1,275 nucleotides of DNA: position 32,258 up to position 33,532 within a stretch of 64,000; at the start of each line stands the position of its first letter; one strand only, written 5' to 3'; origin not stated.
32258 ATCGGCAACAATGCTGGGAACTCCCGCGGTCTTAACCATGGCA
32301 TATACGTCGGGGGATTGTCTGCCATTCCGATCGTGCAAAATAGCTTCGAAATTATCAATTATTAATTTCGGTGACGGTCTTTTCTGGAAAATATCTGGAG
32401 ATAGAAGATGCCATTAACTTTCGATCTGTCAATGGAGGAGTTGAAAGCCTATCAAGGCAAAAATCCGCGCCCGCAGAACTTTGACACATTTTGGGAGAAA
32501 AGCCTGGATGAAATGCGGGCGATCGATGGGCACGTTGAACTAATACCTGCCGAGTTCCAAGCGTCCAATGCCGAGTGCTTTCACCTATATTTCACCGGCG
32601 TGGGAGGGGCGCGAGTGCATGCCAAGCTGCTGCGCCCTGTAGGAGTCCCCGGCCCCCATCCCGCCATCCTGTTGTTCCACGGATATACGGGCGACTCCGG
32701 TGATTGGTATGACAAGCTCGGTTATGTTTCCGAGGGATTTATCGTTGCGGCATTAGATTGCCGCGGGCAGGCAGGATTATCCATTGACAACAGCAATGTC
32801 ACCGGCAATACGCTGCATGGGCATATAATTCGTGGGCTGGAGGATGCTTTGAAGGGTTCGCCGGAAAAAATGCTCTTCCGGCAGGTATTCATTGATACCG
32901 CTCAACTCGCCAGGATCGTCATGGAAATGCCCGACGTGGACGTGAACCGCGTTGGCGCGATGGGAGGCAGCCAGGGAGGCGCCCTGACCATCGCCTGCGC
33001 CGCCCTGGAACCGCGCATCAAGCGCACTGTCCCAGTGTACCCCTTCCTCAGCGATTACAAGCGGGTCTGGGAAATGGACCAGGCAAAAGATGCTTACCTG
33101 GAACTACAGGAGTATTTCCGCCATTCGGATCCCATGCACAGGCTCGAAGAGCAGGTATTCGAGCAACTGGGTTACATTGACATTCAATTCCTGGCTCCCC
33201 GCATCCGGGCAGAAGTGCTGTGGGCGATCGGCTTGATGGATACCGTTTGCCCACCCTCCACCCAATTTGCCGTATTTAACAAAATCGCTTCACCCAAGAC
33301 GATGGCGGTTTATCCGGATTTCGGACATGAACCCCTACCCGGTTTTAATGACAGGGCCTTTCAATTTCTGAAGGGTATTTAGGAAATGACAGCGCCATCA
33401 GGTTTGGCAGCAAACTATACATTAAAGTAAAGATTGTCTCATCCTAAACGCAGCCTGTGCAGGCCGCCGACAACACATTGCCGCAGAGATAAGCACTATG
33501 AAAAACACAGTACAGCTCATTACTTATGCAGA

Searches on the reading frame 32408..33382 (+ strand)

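Call 75: search_protein_families(library=pfam, proteins=[window:32408-33382:+], max_evalue=0.00001)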
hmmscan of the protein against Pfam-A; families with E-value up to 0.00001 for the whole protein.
window:32408-33382:+ (324 aa): 4 families
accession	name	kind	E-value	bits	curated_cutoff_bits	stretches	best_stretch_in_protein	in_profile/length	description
PF05448.18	AXE1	-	8.1e-123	409.7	21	1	4-322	3-319/321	Acetyl xylan esterase (AXE1)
PF00326.27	Peptidase_S9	-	7.6e-10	39.1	22.6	1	159-307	43-187/213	Prolyl oligopeptidase family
PF12146.15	Hydrolase_4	-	3.7e-09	36.7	27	0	258-310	182-235/239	Serine aminopeptidase, S33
PF02129.25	Peptidase_S15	-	8.1e-07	29.4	23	0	67-123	2-64/262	X-Pro dipeptidyl-peptidase (S15 family)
